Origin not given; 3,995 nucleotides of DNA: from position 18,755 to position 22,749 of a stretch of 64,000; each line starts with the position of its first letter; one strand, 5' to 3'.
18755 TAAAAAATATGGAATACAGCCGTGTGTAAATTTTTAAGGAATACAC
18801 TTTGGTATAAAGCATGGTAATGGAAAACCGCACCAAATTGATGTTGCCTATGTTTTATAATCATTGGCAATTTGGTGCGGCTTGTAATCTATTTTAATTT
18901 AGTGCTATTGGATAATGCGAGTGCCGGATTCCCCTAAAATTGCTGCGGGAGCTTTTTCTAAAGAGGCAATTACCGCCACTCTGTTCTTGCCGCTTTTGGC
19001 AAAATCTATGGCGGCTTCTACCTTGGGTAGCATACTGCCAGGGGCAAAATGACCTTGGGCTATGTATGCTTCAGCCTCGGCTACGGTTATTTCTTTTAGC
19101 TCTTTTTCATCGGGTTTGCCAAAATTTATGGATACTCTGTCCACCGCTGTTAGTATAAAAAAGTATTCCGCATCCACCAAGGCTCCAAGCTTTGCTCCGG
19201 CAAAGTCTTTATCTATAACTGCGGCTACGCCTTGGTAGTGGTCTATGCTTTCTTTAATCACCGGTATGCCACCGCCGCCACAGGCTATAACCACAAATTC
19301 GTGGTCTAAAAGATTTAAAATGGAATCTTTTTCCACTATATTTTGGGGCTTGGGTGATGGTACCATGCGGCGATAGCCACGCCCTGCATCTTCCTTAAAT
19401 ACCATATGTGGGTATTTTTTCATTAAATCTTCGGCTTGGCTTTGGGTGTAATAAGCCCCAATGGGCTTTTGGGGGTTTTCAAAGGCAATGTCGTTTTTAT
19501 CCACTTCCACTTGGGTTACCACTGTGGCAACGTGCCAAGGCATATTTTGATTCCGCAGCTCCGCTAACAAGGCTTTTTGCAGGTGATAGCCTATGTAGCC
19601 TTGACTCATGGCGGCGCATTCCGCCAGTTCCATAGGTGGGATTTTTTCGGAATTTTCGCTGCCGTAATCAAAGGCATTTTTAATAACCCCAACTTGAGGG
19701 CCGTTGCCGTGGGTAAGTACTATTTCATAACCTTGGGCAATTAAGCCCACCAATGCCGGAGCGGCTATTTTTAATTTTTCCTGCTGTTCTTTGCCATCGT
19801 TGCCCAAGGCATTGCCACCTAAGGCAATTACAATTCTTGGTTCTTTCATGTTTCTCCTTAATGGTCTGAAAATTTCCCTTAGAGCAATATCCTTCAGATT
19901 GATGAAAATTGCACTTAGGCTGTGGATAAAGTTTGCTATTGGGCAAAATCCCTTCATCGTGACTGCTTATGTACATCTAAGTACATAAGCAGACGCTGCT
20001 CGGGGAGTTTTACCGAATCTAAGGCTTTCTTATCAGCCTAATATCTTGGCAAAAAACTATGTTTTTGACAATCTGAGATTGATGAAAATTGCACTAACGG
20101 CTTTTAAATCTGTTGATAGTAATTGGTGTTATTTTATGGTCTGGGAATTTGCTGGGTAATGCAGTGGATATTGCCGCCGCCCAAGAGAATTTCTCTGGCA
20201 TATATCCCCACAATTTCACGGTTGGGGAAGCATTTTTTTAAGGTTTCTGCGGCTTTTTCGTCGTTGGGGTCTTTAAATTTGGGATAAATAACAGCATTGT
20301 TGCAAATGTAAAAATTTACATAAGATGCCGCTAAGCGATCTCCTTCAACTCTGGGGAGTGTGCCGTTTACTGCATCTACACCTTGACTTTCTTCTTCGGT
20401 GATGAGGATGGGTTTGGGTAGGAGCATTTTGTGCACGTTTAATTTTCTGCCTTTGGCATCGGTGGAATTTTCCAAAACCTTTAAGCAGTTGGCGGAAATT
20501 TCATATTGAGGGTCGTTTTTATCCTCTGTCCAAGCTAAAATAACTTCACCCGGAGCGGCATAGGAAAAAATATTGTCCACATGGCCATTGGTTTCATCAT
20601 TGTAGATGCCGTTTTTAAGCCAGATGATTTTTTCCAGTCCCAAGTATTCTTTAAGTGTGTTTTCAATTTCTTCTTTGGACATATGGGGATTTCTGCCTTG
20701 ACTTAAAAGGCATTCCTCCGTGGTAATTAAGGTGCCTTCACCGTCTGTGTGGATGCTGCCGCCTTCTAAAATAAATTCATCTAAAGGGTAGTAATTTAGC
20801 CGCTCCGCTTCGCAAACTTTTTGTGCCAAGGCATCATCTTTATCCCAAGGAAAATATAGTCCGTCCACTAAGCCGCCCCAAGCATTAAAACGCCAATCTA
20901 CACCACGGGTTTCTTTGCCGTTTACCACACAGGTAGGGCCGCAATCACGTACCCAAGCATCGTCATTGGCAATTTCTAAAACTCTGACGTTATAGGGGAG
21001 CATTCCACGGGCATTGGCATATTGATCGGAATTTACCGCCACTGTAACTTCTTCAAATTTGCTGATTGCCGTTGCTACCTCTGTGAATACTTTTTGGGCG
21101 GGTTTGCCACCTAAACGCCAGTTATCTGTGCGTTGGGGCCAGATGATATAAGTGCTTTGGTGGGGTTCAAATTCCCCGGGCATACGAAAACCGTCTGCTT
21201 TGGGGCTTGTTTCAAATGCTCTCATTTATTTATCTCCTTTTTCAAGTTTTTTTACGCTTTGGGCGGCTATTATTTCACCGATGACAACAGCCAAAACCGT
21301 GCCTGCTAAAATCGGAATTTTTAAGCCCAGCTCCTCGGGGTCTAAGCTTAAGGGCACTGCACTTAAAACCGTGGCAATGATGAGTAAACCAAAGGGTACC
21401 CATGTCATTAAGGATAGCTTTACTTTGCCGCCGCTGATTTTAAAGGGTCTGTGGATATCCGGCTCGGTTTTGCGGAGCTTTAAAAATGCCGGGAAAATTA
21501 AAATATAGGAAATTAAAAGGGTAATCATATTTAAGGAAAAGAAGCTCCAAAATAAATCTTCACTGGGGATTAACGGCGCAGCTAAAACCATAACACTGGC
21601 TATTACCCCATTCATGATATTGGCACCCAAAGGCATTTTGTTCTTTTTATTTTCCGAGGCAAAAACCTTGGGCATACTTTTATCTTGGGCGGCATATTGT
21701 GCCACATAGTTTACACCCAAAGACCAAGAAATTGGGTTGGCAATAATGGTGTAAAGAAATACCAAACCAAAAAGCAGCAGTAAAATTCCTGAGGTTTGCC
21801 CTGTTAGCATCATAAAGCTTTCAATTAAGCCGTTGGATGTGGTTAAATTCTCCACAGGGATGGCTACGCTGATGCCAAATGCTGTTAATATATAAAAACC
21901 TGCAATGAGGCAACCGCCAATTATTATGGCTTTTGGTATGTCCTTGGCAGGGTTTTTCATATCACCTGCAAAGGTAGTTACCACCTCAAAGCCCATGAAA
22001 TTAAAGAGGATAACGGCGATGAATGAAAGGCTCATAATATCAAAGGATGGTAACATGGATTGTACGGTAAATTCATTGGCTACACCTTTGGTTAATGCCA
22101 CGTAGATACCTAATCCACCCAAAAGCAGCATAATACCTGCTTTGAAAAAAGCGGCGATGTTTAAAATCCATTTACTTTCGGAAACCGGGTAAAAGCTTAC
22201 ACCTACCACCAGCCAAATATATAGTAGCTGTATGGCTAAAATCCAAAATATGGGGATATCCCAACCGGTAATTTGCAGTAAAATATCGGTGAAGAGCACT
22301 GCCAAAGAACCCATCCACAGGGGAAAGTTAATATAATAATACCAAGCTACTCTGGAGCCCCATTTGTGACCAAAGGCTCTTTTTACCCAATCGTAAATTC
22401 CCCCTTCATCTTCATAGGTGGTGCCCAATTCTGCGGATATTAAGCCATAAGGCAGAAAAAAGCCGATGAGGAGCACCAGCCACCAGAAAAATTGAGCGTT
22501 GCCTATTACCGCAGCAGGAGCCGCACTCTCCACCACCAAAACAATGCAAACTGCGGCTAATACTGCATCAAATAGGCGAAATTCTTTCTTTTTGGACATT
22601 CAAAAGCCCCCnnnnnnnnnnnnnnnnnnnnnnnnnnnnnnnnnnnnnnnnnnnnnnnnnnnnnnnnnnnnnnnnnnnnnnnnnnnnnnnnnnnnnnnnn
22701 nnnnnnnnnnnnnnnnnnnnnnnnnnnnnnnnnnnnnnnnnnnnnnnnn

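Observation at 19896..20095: A repeat copy lies inside the agmatine deiminase operon and is bracketed by a 20 bp direct repeat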

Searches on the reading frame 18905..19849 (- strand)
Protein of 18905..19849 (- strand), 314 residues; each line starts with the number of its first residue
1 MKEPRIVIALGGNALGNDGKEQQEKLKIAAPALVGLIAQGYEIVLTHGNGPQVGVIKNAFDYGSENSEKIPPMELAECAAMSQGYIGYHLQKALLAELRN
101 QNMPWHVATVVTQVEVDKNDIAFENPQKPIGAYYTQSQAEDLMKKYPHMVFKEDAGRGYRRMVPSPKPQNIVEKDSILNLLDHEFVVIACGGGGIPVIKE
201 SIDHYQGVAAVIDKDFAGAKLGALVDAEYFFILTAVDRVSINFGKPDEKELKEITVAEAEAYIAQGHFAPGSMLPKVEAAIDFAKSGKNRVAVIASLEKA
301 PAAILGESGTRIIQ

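Call 9: search_protein_families(library=ncbifam, proteins=[window:18905-19849:-])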
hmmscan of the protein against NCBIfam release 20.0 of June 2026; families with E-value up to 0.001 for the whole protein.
window:18905-19849:- (314 aa): 7 families
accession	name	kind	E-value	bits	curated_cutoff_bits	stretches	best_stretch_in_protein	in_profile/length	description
NF009007.0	PRK12352.1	subfamily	2.2e-110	368.5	266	1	5-314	4-315/316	carbamate kinase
TIGR00746.1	arcC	equivalog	2.5e-106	355.2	358.25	1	5-313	2-308/309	carbamate kinase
NF009008.0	PRK12354.1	subfamily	2.4e-85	286.4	361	1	5-313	2-299/308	carbamate kinase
NF006926.0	PRK09411.1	equivalog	8.2e-62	209.1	416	1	5-313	3-296/297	carbamate kinase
TIGR00761.1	argB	equivalog_domain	1.1e-10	41.4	151.3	1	186-292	128-230/231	acetylglutamate kinase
NF010659.0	PRK14058.1-1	equivalog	1.6e-06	27.4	223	1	182-297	139-250/267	[LysW]-aminoadipate kinase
NF010661.0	PRK14058.1-3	equivalog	6.2e-05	22.2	251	1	172-312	139-270/283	acetylglutamate/acetylaminoadipate kinase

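Call 10: find_encoding_contigs(protein=window:18905-19849:-, flank=6000, max_places=10)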
Protein window:18905-19849:- (314 aa): 5 contigs read that carry it; 4 places shown.
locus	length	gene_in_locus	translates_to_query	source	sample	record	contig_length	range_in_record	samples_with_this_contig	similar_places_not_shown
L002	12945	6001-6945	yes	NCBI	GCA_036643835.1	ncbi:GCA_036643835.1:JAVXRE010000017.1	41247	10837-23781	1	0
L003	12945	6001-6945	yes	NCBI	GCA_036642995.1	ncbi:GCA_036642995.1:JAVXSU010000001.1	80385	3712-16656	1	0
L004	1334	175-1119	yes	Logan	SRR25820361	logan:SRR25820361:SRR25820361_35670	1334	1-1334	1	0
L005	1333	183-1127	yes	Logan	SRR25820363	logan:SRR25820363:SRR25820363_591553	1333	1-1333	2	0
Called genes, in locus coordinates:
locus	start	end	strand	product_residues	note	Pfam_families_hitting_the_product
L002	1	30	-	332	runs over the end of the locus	PF00528:BPD_transp_1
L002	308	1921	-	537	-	PF00496:SBP_bac_5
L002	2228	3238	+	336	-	PF02729:OTCace_N, PF00185:OTCace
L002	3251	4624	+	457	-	PF00324:AA_permease, PF13520:AA_permease_2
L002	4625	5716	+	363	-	PF04371:PAD_porph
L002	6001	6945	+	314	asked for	PF00696:AA_kinase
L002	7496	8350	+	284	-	PF01738:DLH (faint), PF08840:BAAT_C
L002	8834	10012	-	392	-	PF00248:Aldo_ket_red, PF13183:Fer4_8 (weak), PF13187:Fer4_9, PF13237:Fer4_10 (faint), PF13534:Fer4_17 (weak)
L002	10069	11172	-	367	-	PF04015:DUF362, PF12838:Fer4_7, PF13187:Fer4_9 (weak), PF13237:Fer4_10 (weak), PF14697:Fer4_21, PF00037:Fer4 (weak), PF12837:Fer4_6 (weak), PF25160:LdpA_Fe-S-bd (weak), +2 more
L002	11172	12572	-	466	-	PF00206:Lyase_1, PF14698:ASL_C2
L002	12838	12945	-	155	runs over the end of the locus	PF00583:Acetyltransf_1, PF13508:Acetyltransf_7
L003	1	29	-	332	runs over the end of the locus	PF00528:BPD_transp_1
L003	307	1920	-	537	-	PF00496:SBP_bac_5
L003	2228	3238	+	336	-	PF02729:OTCace_N, PF00185:OTCace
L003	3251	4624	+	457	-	PF00324:AA_permease, PF13520:AA_permease_2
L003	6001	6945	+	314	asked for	PF00696:AA_kinase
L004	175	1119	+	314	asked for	PF00696:AA_kinase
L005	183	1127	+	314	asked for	PF00696:AA_kinase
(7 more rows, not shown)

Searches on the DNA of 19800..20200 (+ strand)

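Call 67: search_dna_similar(query=window:19916-20075:+, collection=plasmids, mode=distant, max_evalue=0.01, max_rows=10)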
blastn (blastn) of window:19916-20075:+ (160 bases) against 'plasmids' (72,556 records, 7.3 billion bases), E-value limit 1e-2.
No match.

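Call 68: search_dna_similar(query=window:19916-20075:+, collection=phages, mode=distant, max_evalue=0.01, max_rows=10)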
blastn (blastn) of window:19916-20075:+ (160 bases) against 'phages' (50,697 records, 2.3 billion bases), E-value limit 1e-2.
No match.

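Call 69: search_rna_families(source=window, start=19800, end=20200, threshold=evalue, max_evalue=1)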
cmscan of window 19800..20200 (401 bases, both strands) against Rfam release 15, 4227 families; matches with E-value up to 1: 0.
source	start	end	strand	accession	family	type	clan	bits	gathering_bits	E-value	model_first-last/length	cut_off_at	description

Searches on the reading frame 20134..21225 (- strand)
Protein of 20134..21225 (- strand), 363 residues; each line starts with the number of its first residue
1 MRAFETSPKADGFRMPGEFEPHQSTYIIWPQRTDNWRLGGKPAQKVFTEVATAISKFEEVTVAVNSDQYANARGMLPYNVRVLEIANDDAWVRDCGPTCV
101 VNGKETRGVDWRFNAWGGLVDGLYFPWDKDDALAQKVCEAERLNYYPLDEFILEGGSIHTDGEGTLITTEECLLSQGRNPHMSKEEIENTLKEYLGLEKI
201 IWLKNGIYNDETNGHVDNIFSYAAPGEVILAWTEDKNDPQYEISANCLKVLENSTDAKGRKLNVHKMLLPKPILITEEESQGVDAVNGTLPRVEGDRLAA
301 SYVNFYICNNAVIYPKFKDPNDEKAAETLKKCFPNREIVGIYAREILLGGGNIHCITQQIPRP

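Call 8: find_encoding_contigs(protein=window:20134-21225:-, flank=6000, max_places=10)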
Protein window:20134-21225:- (363 aa): 2 contigs read that carry it; 1 place shown.
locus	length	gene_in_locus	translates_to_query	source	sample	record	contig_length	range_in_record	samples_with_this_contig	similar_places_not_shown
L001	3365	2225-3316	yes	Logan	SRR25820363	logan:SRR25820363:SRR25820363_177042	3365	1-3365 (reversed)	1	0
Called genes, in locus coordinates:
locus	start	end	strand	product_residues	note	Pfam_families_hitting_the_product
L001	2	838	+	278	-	?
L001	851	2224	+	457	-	PF00324:AA_permease, PF13520:AA_permease_2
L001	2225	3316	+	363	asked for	PF04371:PAD_porph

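Call 9: search_protein_families(library=ncbifam, proteins=[window:20134-21225:-])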
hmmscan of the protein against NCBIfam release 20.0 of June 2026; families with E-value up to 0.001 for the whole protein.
window:20134-21225:- (363 aa): 2 families
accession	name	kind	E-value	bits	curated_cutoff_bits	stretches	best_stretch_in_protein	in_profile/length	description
NF010070.0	PRK13551.1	subfamily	1.5e-182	606.3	483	1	2-362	2-363/365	agmatine deiminase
TIGR03380.1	agmatine_aguA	equivalog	3.3e-180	598.7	381.8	1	6-361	1-356/357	agmatine deiminase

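Call 12: find_homologous_proteins(query=window:20134-21225:-, max_evalue=1e-100)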
Query window:20134-21225:- (363 aa): 7612 proteins with E <= 1e-100 among 8000 candidates; the best 120 are listed.
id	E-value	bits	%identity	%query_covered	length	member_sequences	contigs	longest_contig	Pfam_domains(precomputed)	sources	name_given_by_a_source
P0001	9.0e-250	846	99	100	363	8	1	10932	PF04371.21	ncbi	ncbi:MAG: agmatine deiminase [Clostridiales bacterium]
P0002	1.8e-216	737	85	99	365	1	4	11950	PF04371.21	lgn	-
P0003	6.9e-196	669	77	99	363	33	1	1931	PF04371.21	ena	-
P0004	1.7e-195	668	75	100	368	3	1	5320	PF04371.21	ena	-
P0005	3.7e-195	667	77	100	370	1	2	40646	PF04371.21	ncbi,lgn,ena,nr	ncbi:MAG: agmatine deiminase [Oscillospiraceae bacterium]|nr:agmatine deiminase [Oscillospiraceae ba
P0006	6.0e-194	663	76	100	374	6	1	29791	PF04371.21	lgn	-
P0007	1.5e-193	661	76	99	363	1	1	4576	PF04371.21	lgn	-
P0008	1.9e-193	661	76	100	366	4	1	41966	PF04371.21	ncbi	-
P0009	1.4e-192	658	76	99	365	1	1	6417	PF04371.21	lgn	-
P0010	1.5e-192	658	76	99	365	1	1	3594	PF04371.21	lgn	-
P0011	1.7e-192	658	77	100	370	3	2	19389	PF04371.21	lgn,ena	-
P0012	4.0e-192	657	77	100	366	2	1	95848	PF04371.21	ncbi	-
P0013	4.2e-192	657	76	100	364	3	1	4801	PF04371.21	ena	-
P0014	4.5e-192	656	76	99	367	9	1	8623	PF04371.21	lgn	-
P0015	6.0e-192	656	77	99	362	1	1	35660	PF04371.21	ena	-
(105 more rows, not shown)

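Call 13: find_encoding_contigs(protein=P0001, flank=6000, max_places=10)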
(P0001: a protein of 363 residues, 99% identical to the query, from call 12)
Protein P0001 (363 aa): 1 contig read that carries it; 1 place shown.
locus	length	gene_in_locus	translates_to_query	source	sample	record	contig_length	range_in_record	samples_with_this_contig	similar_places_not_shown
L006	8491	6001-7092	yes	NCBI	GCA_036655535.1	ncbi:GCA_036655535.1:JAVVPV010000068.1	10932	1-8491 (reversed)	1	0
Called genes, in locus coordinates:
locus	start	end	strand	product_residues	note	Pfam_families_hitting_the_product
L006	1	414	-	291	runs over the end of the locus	PF00528:BPD_transp_1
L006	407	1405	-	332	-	PF00528:BPD_transp_1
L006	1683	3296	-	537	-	PF00496:SBP_bac_5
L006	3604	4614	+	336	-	PF02729:OTCace_N, PF00185:OTCace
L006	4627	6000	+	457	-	PF00324:AA_permease, PF13520:AA_permease_2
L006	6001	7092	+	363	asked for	PF04371:PAD_porph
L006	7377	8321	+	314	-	PF00696:AA_kinase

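Call 14: find_encoding_contigs(protein=P0002, flank=6000, max_places=10)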
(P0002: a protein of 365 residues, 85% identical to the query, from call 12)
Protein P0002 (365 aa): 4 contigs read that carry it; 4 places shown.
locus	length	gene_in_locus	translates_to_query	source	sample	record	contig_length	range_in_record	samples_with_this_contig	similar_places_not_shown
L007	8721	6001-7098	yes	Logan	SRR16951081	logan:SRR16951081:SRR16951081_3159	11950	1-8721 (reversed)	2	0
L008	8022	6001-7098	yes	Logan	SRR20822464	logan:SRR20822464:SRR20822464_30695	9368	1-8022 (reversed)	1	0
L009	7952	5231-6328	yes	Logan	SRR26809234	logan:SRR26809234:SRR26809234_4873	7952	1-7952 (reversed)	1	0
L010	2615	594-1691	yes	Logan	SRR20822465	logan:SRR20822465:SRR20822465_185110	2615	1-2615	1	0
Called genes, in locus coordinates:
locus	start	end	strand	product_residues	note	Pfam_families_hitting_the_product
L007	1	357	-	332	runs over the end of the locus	PF19300:BPD_transp_1_N (weak), PF00528:BPD_transp_1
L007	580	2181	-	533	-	PF00496:SBP_bac_5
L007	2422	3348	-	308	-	PF01040:UbiA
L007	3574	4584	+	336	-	PF02729:OTCace_N, PF00185:OTCace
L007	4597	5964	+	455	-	PF00324:AA_permease, PF13520:AA_permease_2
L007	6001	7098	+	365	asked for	PF04371:PAD_porph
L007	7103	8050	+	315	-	PF00696:AA_kinase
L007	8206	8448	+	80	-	PF13560:HTH_31, PF12844:HTH_19 (weak), PF01381:HTH_3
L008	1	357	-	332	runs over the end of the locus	PF19300:BPD_transp_1_N (weak), PF00528:BPD_transp_1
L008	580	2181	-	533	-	PF00496:SBP_bac_5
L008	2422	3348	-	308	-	PF01040:UbiA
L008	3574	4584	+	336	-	PF02729:OTCace_N, PF00185:OTCace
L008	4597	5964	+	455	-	PF00324:AA_permease, PF13520:AA_permease_2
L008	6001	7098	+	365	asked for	PF04371:PAD_porph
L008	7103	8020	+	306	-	?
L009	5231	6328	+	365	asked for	PF04371:PAD_porph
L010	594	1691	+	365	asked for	PF04371:PAD_porph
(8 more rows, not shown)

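Call 58: list_cluster_members(proteins=[P0001])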
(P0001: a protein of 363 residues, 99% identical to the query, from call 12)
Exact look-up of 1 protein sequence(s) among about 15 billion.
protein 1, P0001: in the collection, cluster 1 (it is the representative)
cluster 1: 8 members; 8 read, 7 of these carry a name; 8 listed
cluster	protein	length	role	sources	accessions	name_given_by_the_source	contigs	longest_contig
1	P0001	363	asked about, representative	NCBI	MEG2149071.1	MAG: agmatine deiminase [Clostridiales bacterium]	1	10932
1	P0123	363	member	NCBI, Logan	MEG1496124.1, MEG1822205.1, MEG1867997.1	MAG: agmatine deiminase [Clostridiales bacterium]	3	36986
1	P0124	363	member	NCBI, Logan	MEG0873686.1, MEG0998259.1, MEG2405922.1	MAG: agmatine deiminase, partial [Clostridiales bacterium]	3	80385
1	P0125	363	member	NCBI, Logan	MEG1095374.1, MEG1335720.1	MAG: agmatine deiminase [Clostridiales bacterium]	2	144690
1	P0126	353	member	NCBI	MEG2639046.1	MAG: agmatine deiminase, partial [Clostridiales bacterium]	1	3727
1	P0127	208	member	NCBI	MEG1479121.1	MAG: agmatine deiminase family protein, partial [Clostridiales bacterium]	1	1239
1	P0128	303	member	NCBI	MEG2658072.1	MAG: agmatine deiminase, partial [Clostridiales bacterium]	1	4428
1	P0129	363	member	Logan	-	-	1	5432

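Call 59: find_encoding_contigs(protein=P0125, flank=3000, max_places=5)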
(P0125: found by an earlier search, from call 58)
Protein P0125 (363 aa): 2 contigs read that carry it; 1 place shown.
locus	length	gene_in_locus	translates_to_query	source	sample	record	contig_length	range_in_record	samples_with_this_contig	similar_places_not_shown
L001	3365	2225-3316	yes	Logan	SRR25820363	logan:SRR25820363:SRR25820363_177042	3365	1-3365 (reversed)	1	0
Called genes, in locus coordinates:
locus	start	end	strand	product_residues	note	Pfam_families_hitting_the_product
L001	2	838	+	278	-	?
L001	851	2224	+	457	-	PF00324:AA_permease, PF13520:AA_permease_2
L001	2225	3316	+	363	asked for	PF04371:PAD_porph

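Call 60: find_encoding_contigs(protein=P0123, flank=3000, max_places=5)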
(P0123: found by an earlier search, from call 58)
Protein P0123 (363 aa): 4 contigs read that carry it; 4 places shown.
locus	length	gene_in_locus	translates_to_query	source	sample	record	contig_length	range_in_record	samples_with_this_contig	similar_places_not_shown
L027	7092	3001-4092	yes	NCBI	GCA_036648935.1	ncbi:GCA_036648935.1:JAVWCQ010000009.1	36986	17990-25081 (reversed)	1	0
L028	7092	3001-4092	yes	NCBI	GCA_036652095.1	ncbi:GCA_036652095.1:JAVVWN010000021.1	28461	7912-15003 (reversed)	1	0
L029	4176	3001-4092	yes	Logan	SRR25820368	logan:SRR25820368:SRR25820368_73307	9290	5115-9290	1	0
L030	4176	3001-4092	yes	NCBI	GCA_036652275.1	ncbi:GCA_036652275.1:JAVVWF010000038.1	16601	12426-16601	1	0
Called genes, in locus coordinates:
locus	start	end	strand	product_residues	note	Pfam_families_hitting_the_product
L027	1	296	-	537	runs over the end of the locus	PF00496:SBP_bac_5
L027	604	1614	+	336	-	PF02729:OTCace_N, PF00185:OTCace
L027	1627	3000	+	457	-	PF00324:AA_permease, PF13520:AA_permease_2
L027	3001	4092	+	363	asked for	PF04371:PAD_porph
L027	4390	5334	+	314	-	PF00696:AA_kinase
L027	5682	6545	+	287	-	PF01738:DLH (faint), PF08840:BAAT_C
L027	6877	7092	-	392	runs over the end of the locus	PF00248:Aldo_ket_red, PF13183:Fer4_8 (weak), PF13187:Fer4_9, PF13237:Fer4_10 (faint), PF13534:Fer4_17 (weak)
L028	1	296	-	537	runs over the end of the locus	PF00496:SBP_bac_5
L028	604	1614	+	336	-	PF02729:OTCace_N, PF00185:OTCace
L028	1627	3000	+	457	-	PF00324:AA_permease, PF13520:AA_permease_2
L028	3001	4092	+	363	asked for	PF04371:PAD_porph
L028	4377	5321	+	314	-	PF00696:AA_kinase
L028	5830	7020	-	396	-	PF01594:AI-2E_transport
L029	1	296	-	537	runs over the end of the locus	PF00496:SBP_bac_5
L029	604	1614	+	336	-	PF02729:OTCace_N, PF00185:OTCace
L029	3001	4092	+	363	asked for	PF04371:PAD_porph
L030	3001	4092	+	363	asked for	PF04371:PAD_porph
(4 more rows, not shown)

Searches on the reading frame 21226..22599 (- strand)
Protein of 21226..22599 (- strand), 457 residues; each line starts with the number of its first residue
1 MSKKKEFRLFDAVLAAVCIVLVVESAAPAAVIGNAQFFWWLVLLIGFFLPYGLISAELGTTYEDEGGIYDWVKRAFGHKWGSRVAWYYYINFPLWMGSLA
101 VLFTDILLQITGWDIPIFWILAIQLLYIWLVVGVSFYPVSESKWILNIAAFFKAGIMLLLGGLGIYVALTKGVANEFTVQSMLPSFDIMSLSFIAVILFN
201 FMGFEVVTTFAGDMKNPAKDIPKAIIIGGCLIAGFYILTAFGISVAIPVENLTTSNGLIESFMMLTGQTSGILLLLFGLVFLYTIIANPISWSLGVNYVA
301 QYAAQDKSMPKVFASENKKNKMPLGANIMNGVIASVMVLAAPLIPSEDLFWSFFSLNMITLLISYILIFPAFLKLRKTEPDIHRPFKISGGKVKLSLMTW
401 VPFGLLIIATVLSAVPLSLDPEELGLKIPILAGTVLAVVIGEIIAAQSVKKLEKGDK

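Call 9: search_protein_families(library=ncbifam, proteins=[window:21226-22599:-])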
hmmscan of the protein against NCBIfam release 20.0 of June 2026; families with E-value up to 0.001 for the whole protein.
window:21226-22599:- (457 aa): 22 families
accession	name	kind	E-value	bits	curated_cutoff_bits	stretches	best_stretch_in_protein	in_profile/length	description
NF040513.1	antiport_TyrP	equivalog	5.3e-40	137.5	630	1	4-447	2-458/465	tyrosine-tyramine antiporter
NF053662.1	Glu_GABA_anti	equivalog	5e-36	124.7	640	1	16-429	11-425/468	glutamate/gamma-aminobutyrate antiporter GadC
TIGR03813.2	Gln_GABA_anti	equivalog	2.3e-35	122.5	650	1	13-418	10-426/479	glutamine/gamma-aminobutyrate antiporter GadC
TIGR00909.1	2A0306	subfamily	1.3e-24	86.9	556.8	1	6-397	4-395/429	amino acid transporter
TIGR00910.1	2A0307_GadC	equivalog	5.2e-24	84.7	673.5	1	3-419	9-437/511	glutamate/gamma-aminobutyrate antiporter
NF011775.0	PRK15238.1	equivalog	3.3e-20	72.4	400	1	31-453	34-495/500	glutamate/gamma-aminobutyrate family transporter YjeM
TIGR00911.1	2A0308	subfamily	1.2e-19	70.2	701.8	1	48-389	93-430/505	L-type amino acid transporter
TIGR00905.1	2A0302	subfamily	4.4e-15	55.4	409.05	1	35-379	42-385/473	basic amino acid/polyamine antiporter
NF053761.1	BrChAATpBcaP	equivalog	2.2e-14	53.3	690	1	126-389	161-409/460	branched-chain amino acid transporter BcaP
NF007929.0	PRK10644.1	equivalog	3.3e-14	52.4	574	1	27-375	33-375/445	arginine/agmatine antiporter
TIGR00906.1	2A0303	subfamily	2.1e-13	49.6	681.7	1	191-350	252-408/602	cationic amino acid transport permease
NF008245.0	PRK11021.1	equivalog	4.2e-13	49.1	284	1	29-341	34-335/419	L-methionine/branched-chain amino acid transporter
TIGR00908.1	2A0305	equivalog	2.2e-11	43.3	381.75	1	40-413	45-407/442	ethanolamine permease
NF007938.0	PRK10655.1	equivalog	3.6e-11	42.9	409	1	30-379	34-377/438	putrescine-ornithine antiporter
TIGR04299.1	antiport_PotE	equivalog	5.2e-08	32.5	560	1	30-379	32-375/430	putrescine-ornithine antiporter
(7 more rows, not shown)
